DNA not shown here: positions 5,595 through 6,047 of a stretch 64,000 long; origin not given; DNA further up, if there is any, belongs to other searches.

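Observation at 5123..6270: ArsR-regulated redox operon with an unlisted 51-aa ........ membrane peptide and a shared 11-bp operator-like box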

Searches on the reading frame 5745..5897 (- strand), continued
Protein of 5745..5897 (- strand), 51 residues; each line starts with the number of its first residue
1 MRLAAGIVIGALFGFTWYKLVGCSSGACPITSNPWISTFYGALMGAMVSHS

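Call 27: find_encoding_contigs(protein=P0085, flank=4000, max_places=3)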
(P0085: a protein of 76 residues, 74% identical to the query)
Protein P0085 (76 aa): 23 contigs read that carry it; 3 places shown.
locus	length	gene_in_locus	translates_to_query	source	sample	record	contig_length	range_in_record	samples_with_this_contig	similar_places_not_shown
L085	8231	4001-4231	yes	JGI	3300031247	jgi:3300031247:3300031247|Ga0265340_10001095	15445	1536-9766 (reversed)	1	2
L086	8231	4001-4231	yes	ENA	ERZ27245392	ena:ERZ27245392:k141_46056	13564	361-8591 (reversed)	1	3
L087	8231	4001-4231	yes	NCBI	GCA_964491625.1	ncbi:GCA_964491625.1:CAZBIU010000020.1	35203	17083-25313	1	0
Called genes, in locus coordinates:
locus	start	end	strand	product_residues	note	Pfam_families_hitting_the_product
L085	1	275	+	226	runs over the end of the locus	PF01138:RNase_PH, PF03725:RNase_PH_C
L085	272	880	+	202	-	PF01725:Ham1p_like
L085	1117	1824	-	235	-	-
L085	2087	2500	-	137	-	PF02566:OsmC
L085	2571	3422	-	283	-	PF07638:Sigma70_ECF, PF04542:Sigma70_r2, PF08281:Sigma70_r4_2, PF04545:Sigma70_r4, PF13490:zf-HC2 (weak)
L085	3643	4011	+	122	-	PF00085:Thioredoxin, PF14595:Thioredoxin_9 (weak), PF13098:Thioredoxin_2 (weak), PF13905:Thioredoxin_8 (faint)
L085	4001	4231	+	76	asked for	PF19628:DUF6132 (weak)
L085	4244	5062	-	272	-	PF02110:HK, PF01256:Carb_kinase (weak)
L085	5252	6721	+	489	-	PF05591:T6SS_VipA, PF05943:VipB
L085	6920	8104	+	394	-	-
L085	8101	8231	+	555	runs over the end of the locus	?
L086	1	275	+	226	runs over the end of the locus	PF01138:RNase_PH, PF03725:RNase_PH_C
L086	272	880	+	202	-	PF01725:Ham1p_like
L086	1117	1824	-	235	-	-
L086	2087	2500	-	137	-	PF02566:OsmC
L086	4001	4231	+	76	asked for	PF19628:DUF6132 (weak)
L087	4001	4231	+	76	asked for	PF19628:DUF6132 (weak)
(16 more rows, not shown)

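Call 28: find_encoding_contigs(protein=P0091, flank=4000, max_places=3)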
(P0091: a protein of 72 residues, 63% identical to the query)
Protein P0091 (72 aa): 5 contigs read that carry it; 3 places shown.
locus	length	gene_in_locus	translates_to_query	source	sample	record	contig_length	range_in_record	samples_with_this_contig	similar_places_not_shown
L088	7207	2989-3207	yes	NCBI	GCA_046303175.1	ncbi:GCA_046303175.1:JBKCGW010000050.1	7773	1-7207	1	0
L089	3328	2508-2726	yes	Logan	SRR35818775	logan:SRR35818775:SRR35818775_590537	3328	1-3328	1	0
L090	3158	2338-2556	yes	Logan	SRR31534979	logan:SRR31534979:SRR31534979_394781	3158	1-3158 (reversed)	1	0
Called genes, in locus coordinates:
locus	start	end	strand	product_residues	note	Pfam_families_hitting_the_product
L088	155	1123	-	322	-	PF00781:DAGK_cat, PF19279:YegS_C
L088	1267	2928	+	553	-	PF02784:Orn_Arg_deC_N, PF00278:Orn_DAP_Arg_deC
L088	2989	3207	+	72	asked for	PF19628:DUF6132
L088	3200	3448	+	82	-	PF00581:Rhodanese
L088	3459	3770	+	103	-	PF00581:Rhodanese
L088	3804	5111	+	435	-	PF00005:ABC_tran (faint), PF01926:MMR_HSR1, PF02421:FeoB_N, PF04548:AIG1 (weak), PF00009:GTP_EFTU, PF01926:MMR_HSR1, PF02421:FeoB_N, PF14714:KH_dom-like, +5 more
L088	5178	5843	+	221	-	-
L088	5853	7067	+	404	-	PF03150:CCP_MauG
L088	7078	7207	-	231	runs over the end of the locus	?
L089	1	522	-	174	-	?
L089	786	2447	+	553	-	PF02784:Orn_Arg_deC_N, PF00278:Orn_DAP_Arg_deC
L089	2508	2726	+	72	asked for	PF19628:DUF6132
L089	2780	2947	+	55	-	-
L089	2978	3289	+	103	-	PF00581:Rhodanese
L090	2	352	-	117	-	?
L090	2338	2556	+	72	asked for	PF19628:DUF6132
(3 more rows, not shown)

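Call 29: find_encoding_contigs(protein=P0075, flank=4000, max_places=3)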
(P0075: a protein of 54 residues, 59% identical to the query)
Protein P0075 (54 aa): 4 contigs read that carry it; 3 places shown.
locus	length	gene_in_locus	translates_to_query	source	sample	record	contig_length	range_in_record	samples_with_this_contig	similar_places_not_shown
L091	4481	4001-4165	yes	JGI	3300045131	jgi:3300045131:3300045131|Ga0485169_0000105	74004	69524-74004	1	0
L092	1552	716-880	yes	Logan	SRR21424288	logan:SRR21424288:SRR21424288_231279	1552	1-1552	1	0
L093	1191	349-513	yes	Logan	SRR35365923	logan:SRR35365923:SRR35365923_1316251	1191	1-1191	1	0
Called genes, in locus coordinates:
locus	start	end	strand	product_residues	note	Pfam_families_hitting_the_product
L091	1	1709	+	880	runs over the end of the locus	PF17900:Peptidase_M1_N, PF01433:Peptidase_M1, PF11940:DUF3458, PF17432:DUF3458_C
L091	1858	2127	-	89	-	PF09720:Unstab_antitox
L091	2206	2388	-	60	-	-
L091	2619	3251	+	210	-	PF04542:Sigma70_r2, PF04545:Sigma70_r4, PF08281:Sigma70_r4_2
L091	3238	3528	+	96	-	PF13490:zf-HC2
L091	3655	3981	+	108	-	PF00085:Thioredoxin, PF00578:AhpC-TSA (weak), PF13098:Thioredoxin_2, PF13899:Thioredoxin_7 (weak)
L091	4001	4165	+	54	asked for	PF19628:DUF6132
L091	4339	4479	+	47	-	?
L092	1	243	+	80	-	?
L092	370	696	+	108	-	PF00085:Thioredoxin, PF00578:AhpC-TSA (weak), PF13098:Thioredoxin_2, PF13899:Thioredoxin_7 (weak)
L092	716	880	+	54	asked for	PF19628:DUF6132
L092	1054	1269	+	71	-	PF11127:YgaP-like_TM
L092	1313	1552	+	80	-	?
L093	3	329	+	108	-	PF00085:Thioredoxin, PF00578:AhpC-TSA (weak), PF13098:Thioredoxin_2, PF13899:Thioredoxin_7 (weak)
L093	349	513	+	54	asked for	PF19628:DUF6132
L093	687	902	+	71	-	PF11127:YgaP-like_TM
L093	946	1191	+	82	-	?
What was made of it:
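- Closest known: SigR-RsrA-type ECF sigma / zinc anti-sigma control of trx genes. Same: In other phyla the Trx-DUF6132(-DUF2892) module sits behind an ECF sigma plus zf-HC2 anti-sigma pair (calls 27, 29).
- L091-L093 read ECF sigma, zf-HC2 anti-sigma, Trx, DUF6132, DUF2892 (call 29).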

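Call 30: find_encoding_contigs(protein=P0059, flank=4000, max_places=3)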
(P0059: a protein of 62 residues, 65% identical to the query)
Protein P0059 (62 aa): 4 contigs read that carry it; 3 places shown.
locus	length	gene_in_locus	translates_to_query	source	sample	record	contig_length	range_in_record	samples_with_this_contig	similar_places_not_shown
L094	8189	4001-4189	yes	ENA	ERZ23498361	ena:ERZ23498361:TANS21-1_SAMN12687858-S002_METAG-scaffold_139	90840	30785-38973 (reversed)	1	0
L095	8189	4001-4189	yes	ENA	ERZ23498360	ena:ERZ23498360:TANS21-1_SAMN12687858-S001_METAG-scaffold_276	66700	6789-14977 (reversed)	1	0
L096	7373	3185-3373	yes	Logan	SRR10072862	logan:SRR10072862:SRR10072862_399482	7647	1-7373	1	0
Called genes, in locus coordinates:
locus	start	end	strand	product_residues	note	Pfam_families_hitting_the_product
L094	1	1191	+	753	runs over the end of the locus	PF07660:STN (weak), PF03958:Secretin_N, PF00263:Secretin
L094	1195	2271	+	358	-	PF00437:T2SSE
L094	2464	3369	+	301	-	PF00890:FAD_binding_2 (faint), PF01134:GIDA (faint), PF01266:DAO (faint), PF01946:Thi4 (faint), PF03486:HI0933_like (faint), PF07992:Pyr_redox_2, PF13738:Pyr_redox_3, PF00070:Pyr_redox, +2 more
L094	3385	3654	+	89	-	PF12840:HTH_20 (weak), PF01022:HTH_5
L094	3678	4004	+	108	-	PF00085:Thioredoxin, PF14595:Thioredoxin_9, PF13098:Thioredoxin_2, PF13905:Thioredoxin_8 (faint)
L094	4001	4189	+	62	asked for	PF19628:DUF6132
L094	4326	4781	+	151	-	PF03190:Thioredox_DsbH (weak), PF00085:Thioredoxin (faint), PF13899:Thioredoxin_7, PF13098:Thioredoxin_2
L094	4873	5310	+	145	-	PF02566:OsmC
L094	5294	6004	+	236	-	PF00462:Glutaredoxin (faint), PF13728:TraF (faint), PF00085:Thioredoxin (faint), PF13098:Thioredoxin_2 (faint), PF23357:DUF7088 (faint), PF05768:Glrx-like (faint), PF13192:Thioredoxin_3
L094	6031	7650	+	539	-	PF21959:DUF6923 (faint), PF24684:Vgb_lyase, PF01841:Transglut_core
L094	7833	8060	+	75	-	PF00072:Response_reg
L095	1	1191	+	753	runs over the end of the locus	PF07660:STN (weak), PF03958:Secretin_N, PF00263:Secretin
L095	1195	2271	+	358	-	PF00437:T2SSE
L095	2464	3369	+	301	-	PF00890:FAD_binding_2 (faint), PF01134:GIDA (faint), PF01266:DAO (faint), PF01946:Thi4 (faint), PF03486:HI0933_like (faint), PF07992:Pyr_redox_2, PF13738:Pyr_redox_3, PF00070:Pyr_redox, +2 more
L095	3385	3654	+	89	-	PF12840:HTH_20 (weak), PF01022:HTH_5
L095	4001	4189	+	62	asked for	PF19628:DUF6132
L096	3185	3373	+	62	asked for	PF19628:DUF6132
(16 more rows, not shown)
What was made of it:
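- L094 reads TrxB-like, ArsR, Trx (4-nt overlap with DUF6132), DUF6132, Trx-like, OsmC (call 30).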

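Call 35: predict_structure(alignment_id=A1)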
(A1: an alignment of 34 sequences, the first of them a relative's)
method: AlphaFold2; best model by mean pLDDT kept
length: 51 residues; sequences in the alignment: 34
mean_pLDDT: 77.6   pTM: 0.53
mean pLDDT of the five models: 77.6, 74.0, 73.9, 71.4, 67.5
residues with pLDDT >= 90: 0; 70-90: 39; 50-70: 12; < 50: 0
segments of 3 or more residues with pLDDT < 50: none
pLDDT, mean of each block of 10 residues (from residue 1): 85 81 62 76 85 68
secondary structure, 60 per line:
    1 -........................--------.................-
elements in order: H2-25 H34-50
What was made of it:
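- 5742..5897 (-): 51-aa DUF6132 mini-protein: two-helix membrane hairpin with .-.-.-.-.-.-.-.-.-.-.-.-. at the turn. Hairpin model with pLDDT 77.6 (call 35).
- Checked: AlphaFold2 gives two helices, 2-25 and 34-50, not one TM helix (call 35).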

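Call 44: search_protein_representatives(alignment_id=A1)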
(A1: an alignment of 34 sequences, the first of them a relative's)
Query: 34 sequences, 54 profile positions. Proteins with E-value up to 0.001 (for the whole library): 1445; up to 1e-10: 577; up to 1e-30: 0. The best 150 are listed.
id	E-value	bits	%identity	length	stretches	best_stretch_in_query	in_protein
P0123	6.1e-23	96.9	-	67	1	1-52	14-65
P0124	2.2e-22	95.1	-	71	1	2-53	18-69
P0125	5.5e-22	93.9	-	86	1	1-53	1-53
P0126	7.5e-22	93.4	-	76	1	3-52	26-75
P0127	8.9e-22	93.2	-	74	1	5-52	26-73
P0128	1.2e-21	92.7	-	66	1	2-52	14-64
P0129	1.9e-21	92.2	-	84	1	2-52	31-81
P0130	2.0e-21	92.0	-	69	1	2-52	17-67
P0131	5.7e-21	90.6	-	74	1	1-53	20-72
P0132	7.7e-21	90.2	-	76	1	1-52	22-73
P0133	8.0e-21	90.1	-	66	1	2-51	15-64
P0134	1.1e-20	89.7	-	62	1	2-51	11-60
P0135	1.6e-20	89.2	-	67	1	2-52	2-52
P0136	4.7e-20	87.7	-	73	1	2-52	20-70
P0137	7.5e-20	87.0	-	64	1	3-51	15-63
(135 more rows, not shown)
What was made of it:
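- On Pfam DUF6132 (PF19628): The top 150 representatives are 51-120 aa (call 44).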

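Call 52: search_solved_structures(query=A1, max_evalue=10, show_alignments=2)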
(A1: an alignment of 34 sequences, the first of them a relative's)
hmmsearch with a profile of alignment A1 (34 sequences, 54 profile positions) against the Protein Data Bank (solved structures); distinct sequences matched with E-value up to 10: 0.
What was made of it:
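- The profile hits no chain of any solved structure, including bd oxidases (call 52).
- Tried and rejected: The profile had no hit at E up to 10 (call 52).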

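Call 54: fold_search(model_id=the predicted structure, library=pdb)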
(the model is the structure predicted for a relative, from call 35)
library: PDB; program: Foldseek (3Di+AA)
matches with E <= 10: 6; with E <= 0.001: 0
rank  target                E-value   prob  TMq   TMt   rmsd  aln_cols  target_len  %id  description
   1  7tgh_T7               3.7e+00  0.47  0.64  0.27   2.9        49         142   22  Cryo-EM structure of respiratory super-complex CI+III2 from Tetrahymena thermophila (released 2022-04-06)
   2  6tra_L                6.5e+00  0.06  0.38  0.19   5.0        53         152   23  Cryo- EM structure of the Thermosynechococcus elongatus photosystem I in the presence of cytochrome c6 (released 2020-09-16)
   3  9moe_D                9.4e+00  0.18  0.53  0.06   1.9        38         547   24  Preclinical and clinical evaluation of a novel TRPA1 antagonist LY3526318 (released 2025-05-21)
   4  9moe_A                9.4e+00  0.18  0.53  0.06   1.9        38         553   24  Preclinical and clinical evaluation of a novel TRPA1 antagonist LY3526318 (released 2025-05-21)
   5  7b9f_D                9.4e+00  0.07  0.41  0.07   5.8        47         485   17  Structure of the mycobacterial ESX-5 Type VII Secretion System hexameric pore complex (released 2021-07-07)
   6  9gbi_K                9.9e+00  0.08  0.44  0.41   4.0        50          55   10  Cryo-EM structure of Arabidopsis thaliana PSI-LHCI wild-type (released 2025-08-13)
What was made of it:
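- On DsbD/CcdA or Mer membrane proteins: There is no PDB sequence hit (call 52) and no significant fold hit (call 54).
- Tried and rejected: Foldseek against the PDB gave only E above 3 (call 54).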

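Call 55: search_protein_families(library=padloc, proteins=[window:5745-5897:-], max_evalue=0.01)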
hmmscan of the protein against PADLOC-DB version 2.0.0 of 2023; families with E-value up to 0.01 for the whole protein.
seq(51 aa): 0 families

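Call 56: search_protein_families(library=pfam, proteins=[L084:4167-5327:+, L021:4184-5497:+, L013:4301-5656:+, L024:2190-3605:+, L070:4247-5611:+, L076:4251-5627:+, L069:4412-5728:+, L068:4405-5886:+, L026:4215-5426:+, L008:4175-4603:+], max_evalue=0.00001)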
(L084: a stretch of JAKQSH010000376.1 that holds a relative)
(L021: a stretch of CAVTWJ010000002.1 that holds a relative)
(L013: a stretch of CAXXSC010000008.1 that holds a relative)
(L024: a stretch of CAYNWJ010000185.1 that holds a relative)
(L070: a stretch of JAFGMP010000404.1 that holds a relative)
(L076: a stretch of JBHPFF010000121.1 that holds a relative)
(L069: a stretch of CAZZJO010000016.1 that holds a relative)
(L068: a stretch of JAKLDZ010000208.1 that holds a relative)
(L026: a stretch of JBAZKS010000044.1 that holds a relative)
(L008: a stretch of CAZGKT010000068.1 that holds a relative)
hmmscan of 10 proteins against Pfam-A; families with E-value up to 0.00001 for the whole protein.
L084:4167-5327:+ (387 aa): 4 families
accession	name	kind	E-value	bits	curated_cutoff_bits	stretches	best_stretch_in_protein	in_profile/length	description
PF02683.22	DsbD_TM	-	5.6e-25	88.4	27.1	1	5-218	5-214/219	Cytochrome C biogenesis protein transmembrane domain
PF13386.12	DsbD_2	-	3e-10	40.7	24.9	1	8-215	2-197/199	Cytochrome C biogenesis protein transmembrane region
PF00085.26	Thioredoxin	-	4.8e-09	36.6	23.5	1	248-337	17-102/103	Thioredoxin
PF13098.12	Thioredoxin_2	-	8.3e-08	33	27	1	247-336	3-104/104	Thioredoxin-like domain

L021:4184-5497:+ (438 aa): 1 family
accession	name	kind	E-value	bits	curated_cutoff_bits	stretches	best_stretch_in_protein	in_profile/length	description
PF02321.23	OEP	-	2.7e-20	73.4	22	2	264-427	15-184/187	Outer membrane efflux protein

L013:4301-5656:+ (452 aa): 5 families
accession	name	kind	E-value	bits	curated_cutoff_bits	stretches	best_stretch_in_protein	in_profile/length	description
PF07992.20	Pyr_redox_2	-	9.1e-63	212.8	26.1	1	6-291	2-280/291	Pyridine nucleotide-disulphide oxidoreductase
PF00070.33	Pyr_redox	-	7.3e-22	78.1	22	1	157-232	2-78/82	Pyridine nucleotide-disulphide oxidoreductase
PF02852.28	Pyr_redox_dim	-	6.1e-17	62.3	25.3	1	334-437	3-105/110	Pyridine nucleotide-disulphide oxidoreductase, dimerisation domain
PF01266.30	DAO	-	3e-08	34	27.9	0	196-271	149-231/353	FAD dependent oxidoreductase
PF13738.12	Pyr_redox_3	-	1.7e-06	28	30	1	106-286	122-305/305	Pyridine nucleotide-disulphide oxidoreductase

L024:2190-3605:+ (472 aa): 6 families
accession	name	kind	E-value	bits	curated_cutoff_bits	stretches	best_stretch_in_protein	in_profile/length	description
PF07992.20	Pyr_redox_2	-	7.5e-58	196.7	26.1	1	24-315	2-284/291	Pyridine nucleotide-disulphide oxidoreductase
PF00070.33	Pyr_redox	-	3.7e-19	69.4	22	1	176-252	3-78/82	Pyridine nucleotide-disulphide oxidoreductase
PF02852.28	Pyr_redox_dim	-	2e-13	50.9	25.3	1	354-458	3-106/110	Pyridine nucleotide-disulphide oxidoreductase, dimerisation domain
PF01266.30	DAO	-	1e-08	35.5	27.9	0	175-203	2-30/353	FAD dependent oxidoreductase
PF13738.12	Pyr_redox_3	-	3.3e-08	33.6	30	1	172-306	164-305/305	Pyridine nucleotide-disulphide oxidoreductase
PF03486.20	HI0933_like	-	6.2e-06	26.3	50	0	175-207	3-35/244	HI0933-like protein Rossmann domain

L070:4247-5611:+ (455 aa): 4 families
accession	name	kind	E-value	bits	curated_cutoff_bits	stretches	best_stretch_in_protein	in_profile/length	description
PF07992.20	Pyr_redox_2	-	8.8e-63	212.9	26.1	1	6-295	2-278/291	Pyridine nucleotide-disulphide oxidoreductase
PF00070.33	Pyr_redox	-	2.4e-22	79.7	22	1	157-234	2-78/82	Pyridine nucleotide-disulphide oxidoreductase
PF02852.28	Pyr_redox_dim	-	7.1e-17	62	25.3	1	336-441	3-107/110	Pyridine nucleotide-disulphide oxidoreductase, dimerisation domain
PF13738.12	Pyr_redox_3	-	3.6e-09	36.7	30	0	196-288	212-305/305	Pyridine nucleotide-disulphide oxidoreductase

L076:4251-5627:+ (459 aa): 6 families
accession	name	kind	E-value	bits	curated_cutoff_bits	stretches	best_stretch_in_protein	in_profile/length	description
PF07992.20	Pyr_redox_2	-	7.1e-66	223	26.1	1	6-301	2-278/291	Pyridine nucleotide-disulphide oxidoreductase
PF00070.33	Pyr_redox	-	2.4e-22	79.7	22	1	157-232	2-76/82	Pyridine nucleotide-disulphide oxidoreductase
PF02852.28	Pyr_redox_dim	-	4.1e-15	56.4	25.3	1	335-440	2-106/110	Pyridine nucleotide-disulphide oxidoreductase, dimerisation domain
PF13738.12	Pyr_redox_3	-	1.8e-11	44.3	30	1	155-288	165-305/305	Pyridine nucleotide-disulphide oxidoreductase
PF01266.30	DAO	-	1.6e-09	38.2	27.9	0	203-262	156-214/353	FAD dependent oxidoreductase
PF03486.20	HI0933_like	-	5.8e-06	26.4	50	0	201-251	114-164/244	HI0933-like protein Rossmann domain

L069:4412-5728:+ (439 aa): 1 family
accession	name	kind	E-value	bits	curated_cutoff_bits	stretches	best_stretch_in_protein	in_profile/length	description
PF02321.23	OEP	-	5e-64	216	22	2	260-434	10-187/187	Outer membrane efflux protein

L068:4405-5886:+ (494 aa): 1 family
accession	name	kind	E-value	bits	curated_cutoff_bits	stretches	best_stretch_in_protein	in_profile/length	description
PF01627.28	Hpt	-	4.5e-10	40.1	24.6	1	404-483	2-81/84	Hpt domain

L026:4215-5426:+ (404 aa): 1 family
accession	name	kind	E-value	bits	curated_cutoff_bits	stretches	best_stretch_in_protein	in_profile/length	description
PF00082.27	Peptidase_S8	-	3.6e-53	181.2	21.8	1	155-395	1-288/288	Subtilase family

L008:4175-4603:+ (143 aa): 1 family
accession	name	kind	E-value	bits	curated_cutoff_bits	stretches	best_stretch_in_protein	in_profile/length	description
PF00581.25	Rhodanese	-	2.9e-18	66.6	22.2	1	28-115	4-101/102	Rhodanese-like domain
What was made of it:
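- Closest known: DsbD/CcdA and MerF/MerT small Cys-bearing membrane proteins. Same: A DsbD_TM-Trx fusion is the immediate neighbour of DUF6132 in L084 (call 56).
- A DsbD_TM-Trx fusion lies 17 nt downstream of DUF6132 in L084, and rhodanese follows it in L008 (call 56).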
